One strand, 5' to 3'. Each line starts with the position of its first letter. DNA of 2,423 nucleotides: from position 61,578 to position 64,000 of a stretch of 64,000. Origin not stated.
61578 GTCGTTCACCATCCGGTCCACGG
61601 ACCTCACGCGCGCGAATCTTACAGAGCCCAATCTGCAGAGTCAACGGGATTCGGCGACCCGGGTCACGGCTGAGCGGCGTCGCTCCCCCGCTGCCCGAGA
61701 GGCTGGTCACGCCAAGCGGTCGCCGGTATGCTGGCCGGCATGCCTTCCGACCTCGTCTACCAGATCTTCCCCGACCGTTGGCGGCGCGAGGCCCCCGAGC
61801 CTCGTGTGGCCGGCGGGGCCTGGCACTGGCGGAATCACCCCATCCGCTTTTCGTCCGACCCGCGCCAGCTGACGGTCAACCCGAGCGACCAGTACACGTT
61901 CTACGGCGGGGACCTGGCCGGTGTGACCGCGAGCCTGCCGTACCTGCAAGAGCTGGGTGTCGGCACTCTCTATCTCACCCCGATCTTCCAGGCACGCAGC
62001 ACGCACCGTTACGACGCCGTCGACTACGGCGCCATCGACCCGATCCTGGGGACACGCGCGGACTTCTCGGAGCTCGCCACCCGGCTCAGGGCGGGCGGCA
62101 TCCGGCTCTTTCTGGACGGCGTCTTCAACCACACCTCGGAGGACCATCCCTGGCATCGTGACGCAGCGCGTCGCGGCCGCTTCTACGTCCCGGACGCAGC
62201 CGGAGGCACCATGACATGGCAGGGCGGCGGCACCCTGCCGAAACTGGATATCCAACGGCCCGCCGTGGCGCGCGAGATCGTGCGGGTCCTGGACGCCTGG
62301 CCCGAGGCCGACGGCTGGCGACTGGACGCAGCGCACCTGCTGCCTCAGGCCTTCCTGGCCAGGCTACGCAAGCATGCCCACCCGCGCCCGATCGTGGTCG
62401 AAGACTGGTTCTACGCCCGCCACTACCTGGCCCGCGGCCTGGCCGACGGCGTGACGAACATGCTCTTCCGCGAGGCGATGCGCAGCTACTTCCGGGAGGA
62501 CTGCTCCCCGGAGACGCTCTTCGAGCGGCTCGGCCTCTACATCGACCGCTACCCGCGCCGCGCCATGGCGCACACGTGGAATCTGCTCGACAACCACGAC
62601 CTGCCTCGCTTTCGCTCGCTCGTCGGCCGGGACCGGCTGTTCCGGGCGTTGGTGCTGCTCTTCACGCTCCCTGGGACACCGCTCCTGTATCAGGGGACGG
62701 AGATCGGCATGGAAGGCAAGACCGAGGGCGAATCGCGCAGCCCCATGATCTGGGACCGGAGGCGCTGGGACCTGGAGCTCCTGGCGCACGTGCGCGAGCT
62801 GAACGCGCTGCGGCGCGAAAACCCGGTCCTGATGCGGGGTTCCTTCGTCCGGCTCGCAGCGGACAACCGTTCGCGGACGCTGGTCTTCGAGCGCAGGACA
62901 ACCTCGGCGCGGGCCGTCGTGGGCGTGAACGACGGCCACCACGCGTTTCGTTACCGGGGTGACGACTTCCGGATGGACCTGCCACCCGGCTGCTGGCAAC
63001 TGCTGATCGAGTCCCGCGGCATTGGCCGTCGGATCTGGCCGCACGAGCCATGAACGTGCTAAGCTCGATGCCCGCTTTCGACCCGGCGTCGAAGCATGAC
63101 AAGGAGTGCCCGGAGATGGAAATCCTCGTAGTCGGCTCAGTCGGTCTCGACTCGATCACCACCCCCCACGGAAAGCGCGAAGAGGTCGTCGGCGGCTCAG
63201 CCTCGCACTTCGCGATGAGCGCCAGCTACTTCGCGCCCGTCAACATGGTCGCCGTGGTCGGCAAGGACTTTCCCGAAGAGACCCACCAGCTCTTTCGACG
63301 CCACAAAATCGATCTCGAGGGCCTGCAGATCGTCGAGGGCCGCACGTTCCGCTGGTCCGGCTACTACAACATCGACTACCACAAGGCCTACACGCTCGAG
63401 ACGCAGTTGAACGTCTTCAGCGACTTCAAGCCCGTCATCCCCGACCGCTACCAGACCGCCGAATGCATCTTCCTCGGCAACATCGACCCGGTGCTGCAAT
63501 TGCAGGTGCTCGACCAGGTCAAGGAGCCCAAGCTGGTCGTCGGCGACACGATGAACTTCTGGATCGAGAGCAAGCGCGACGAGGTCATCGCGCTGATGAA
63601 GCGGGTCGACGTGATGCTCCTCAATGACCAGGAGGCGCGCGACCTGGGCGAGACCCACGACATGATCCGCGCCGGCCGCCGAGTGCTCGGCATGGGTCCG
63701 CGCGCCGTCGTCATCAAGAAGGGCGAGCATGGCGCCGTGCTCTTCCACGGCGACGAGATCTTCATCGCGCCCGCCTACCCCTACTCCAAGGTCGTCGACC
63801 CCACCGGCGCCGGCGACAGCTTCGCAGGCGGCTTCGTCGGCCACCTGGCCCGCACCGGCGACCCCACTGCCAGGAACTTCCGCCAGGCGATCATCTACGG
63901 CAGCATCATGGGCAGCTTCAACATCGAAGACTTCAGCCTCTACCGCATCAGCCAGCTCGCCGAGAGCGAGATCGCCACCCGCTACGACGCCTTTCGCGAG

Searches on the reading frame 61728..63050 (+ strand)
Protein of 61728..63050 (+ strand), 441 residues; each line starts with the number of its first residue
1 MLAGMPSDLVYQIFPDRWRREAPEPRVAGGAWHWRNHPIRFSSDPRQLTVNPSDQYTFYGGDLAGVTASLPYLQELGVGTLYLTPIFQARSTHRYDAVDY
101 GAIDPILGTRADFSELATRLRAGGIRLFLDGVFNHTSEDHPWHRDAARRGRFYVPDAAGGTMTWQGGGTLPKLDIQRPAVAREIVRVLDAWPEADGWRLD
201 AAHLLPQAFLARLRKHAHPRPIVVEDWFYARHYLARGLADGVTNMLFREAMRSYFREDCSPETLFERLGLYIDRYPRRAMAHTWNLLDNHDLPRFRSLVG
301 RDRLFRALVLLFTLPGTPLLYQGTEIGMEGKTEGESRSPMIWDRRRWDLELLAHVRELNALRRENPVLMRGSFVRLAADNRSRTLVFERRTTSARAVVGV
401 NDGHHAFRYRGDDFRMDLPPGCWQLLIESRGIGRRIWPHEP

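Call 47: search_protein_families(library=pfam, proteins=[window:61728-63050:+], max_evalue=0.001)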
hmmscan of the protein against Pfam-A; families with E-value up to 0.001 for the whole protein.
window:61728-63050:+ (441 aa): 1 family
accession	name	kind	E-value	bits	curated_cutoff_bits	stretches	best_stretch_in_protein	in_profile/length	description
PF00128.31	Alpha-amylase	-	5.1e-47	161.6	22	2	12-148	1-104/446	Alpha amylase, catalytic domain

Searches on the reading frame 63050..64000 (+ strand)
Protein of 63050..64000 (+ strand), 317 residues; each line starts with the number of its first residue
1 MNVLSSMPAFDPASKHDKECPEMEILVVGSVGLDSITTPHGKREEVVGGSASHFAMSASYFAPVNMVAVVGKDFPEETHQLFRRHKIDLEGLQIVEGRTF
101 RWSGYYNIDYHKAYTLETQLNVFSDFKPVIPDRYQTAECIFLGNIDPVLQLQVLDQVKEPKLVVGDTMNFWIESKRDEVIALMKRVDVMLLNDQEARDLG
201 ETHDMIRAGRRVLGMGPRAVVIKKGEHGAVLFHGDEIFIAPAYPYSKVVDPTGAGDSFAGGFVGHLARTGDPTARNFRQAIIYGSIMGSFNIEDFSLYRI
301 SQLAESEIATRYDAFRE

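Call 47: search_protein_families(library=pfam, proteins=[window:63050-64000:+], max_evalue=0.001)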
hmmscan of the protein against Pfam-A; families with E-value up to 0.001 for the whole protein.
window:63050-64000:+ (317 aa): 2 families
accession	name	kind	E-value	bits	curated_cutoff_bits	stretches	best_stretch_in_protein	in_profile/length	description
PF00294.29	PfkB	-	4.2e-23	82.6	25.8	1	43-295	31-293/302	pfkB family carbohydrate kinase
PF08543.17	Phos_pyr_kin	-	0.00037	20.4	27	1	155-271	88-216/246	Phosphomethylpyrimidine kinase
